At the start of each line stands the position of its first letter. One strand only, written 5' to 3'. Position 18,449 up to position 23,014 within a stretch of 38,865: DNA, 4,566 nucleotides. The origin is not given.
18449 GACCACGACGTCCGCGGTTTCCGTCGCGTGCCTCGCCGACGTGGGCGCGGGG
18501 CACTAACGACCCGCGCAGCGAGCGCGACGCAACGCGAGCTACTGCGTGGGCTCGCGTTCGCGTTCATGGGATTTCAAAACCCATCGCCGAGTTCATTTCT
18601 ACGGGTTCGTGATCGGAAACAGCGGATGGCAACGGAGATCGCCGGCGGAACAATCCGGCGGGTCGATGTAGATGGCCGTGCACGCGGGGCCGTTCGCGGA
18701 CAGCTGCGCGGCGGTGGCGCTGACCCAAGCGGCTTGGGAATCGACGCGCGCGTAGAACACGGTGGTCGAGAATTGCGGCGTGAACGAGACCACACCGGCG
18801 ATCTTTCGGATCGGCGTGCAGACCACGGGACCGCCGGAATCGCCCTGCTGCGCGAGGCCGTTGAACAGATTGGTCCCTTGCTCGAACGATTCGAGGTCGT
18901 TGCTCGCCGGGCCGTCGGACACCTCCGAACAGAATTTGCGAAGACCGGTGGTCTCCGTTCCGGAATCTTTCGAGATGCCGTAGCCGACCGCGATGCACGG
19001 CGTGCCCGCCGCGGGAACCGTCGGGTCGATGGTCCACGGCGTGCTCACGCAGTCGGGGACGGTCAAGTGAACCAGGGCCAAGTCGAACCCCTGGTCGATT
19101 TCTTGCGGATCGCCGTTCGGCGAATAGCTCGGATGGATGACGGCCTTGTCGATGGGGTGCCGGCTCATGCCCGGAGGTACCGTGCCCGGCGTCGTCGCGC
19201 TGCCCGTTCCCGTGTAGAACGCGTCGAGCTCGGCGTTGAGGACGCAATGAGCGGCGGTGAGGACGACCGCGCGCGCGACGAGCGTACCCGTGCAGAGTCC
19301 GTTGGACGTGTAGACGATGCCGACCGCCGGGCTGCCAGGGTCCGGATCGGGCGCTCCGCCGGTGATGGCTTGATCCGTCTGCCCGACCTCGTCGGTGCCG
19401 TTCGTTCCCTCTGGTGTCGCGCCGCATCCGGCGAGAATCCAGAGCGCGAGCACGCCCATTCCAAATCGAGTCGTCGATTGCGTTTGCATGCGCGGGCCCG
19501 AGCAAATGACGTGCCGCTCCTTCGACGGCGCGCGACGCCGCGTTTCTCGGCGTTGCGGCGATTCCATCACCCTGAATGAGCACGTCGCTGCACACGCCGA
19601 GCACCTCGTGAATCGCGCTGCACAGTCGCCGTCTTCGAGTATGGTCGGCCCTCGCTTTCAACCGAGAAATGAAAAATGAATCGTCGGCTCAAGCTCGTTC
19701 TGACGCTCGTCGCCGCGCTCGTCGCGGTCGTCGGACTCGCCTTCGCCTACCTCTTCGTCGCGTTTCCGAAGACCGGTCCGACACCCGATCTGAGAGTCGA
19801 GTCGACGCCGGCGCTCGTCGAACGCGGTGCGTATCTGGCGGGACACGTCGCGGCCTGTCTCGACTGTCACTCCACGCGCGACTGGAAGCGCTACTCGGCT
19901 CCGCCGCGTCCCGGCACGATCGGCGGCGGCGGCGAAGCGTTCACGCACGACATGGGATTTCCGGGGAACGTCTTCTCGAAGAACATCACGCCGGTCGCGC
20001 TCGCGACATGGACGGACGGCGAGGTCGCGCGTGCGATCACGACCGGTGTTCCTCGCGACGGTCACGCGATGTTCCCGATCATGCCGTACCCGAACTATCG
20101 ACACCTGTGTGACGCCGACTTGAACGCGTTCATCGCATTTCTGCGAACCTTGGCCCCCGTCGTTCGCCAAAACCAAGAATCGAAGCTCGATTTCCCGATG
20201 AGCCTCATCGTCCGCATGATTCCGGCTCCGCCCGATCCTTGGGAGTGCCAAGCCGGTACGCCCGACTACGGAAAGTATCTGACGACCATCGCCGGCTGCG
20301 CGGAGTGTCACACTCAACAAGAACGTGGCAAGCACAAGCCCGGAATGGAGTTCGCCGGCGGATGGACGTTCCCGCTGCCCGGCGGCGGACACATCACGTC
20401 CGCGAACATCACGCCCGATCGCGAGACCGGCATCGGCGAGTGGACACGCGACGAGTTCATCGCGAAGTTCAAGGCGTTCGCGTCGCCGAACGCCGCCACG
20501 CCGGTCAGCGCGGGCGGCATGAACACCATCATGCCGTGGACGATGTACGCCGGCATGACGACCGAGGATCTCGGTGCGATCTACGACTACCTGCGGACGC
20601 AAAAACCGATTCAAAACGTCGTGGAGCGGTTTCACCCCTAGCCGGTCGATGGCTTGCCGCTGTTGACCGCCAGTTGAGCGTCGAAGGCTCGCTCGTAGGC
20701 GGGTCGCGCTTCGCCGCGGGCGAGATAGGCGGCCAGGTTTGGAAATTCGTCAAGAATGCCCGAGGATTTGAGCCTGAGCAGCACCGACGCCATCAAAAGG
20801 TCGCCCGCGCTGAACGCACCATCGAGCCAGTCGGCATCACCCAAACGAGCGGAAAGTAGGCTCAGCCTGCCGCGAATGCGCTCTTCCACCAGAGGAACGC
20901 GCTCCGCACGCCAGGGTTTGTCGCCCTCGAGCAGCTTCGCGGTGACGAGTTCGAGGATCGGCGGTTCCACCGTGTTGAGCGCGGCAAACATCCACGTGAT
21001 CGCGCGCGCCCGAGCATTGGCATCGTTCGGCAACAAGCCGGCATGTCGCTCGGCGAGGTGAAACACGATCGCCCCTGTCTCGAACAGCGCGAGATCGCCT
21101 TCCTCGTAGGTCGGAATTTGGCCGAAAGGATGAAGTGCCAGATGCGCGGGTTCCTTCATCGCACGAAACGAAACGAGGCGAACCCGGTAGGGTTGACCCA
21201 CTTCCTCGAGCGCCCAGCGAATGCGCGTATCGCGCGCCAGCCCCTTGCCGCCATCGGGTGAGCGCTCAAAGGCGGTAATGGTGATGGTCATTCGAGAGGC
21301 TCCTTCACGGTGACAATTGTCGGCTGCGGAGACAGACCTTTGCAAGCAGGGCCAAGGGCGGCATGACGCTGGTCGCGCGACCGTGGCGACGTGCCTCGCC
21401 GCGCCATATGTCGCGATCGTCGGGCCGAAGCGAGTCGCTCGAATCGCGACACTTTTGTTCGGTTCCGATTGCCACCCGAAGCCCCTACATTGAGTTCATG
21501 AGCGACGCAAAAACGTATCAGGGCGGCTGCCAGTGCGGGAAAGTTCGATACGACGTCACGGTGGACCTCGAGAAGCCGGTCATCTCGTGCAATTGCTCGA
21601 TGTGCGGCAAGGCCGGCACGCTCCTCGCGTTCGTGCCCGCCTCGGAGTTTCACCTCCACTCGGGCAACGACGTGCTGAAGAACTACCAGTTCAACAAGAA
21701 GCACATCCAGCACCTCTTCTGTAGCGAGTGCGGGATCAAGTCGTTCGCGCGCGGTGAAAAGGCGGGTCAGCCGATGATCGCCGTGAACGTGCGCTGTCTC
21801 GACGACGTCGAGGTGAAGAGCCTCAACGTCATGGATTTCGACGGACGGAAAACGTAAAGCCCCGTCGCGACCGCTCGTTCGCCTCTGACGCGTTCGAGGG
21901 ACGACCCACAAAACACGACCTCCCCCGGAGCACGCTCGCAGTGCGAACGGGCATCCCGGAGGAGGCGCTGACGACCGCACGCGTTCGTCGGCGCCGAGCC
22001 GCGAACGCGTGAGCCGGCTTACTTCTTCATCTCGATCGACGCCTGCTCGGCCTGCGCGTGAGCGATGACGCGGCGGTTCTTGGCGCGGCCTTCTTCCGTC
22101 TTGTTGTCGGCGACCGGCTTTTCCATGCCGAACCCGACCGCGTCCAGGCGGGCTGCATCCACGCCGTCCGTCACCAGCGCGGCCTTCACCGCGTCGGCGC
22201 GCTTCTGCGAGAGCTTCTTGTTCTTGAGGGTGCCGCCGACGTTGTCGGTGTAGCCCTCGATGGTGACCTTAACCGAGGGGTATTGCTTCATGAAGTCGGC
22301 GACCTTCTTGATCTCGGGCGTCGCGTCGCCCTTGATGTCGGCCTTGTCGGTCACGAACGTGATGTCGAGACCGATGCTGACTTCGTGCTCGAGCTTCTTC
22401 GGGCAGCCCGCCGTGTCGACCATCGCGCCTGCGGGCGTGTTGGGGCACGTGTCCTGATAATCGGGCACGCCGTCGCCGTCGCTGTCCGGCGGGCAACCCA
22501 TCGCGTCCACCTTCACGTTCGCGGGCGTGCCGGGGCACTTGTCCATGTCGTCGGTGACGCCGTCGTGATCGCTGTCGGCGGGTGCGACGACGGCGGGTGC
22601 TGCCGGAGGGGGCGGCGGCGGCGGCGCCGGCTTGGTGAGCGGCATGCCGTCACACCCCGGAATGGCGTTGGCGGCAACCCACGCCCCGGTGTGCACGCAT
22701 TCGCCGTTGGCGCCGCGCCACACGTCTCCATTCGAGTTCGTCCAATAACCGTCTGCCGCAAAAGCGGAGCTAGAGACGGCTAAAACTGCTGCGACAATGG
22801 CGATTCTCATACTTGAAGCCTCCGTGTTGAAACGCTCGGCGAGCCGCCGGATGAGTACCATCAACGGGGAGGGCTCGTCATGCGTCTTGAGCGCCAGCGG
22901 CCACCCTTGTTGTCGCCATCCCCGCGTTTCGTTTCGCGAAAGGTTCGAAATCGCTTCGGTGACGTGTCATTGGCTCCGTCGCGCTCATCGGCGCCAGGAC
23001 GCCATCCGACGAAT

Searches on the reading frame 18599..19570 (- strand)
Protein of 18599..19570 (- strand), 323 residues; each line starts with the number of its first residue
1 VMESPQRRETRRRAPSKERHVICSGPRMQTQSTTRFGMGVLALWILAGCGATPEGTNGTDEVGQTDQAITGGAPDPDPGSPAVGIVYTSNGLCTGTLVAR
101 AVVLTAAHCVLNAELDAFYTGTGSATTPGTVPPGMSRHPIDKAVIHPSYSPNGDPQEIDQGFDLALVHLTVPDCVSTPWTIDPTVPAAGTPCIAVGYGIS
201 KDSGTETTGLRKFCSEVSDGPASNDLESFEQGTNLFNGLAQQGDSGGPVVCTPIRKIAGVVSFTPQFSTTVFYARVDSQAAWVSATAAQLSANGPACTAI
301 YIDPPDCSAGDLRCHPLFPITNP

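Call 64: search_protein_families(library=pfam, proteins=[window:18599-19570:-], max_evalue=0.0001)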
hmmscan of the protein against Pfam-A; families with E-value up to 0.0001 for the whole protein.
window:18599-19570:- (323 aa): 2 families
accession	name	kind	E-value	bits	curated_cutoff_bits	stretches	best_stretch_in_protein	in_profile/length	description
PF00089.32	Trypsin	-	3.2e-22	79.9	20.6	1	69-283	1-220/220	Trypsin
PF13365.12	Trypsin_2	-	6.4e-07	30.6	27.6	1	93-250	1-135/144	Trypsin-like peptidase domain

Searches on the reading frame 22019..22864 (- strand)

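Call 64: search_protein_families(library=pfam, proteins=[window:22019-22864:-], max_evalue=0.0001)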
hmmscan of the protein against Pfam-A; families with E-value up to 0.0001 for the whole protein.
window:22019-22864:- (281 aa): 2 families
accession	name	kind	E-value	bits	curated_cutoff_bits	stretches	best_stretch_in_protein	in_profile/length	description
PF00691.25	OmpA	-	5.9e-23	81.5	27.2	1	169-264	1-98/98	OmpA family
PF02412.23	TSP_3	-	3.4e-09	36.7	25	1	124-144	12-32/36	Thrombospondin type 3 repeat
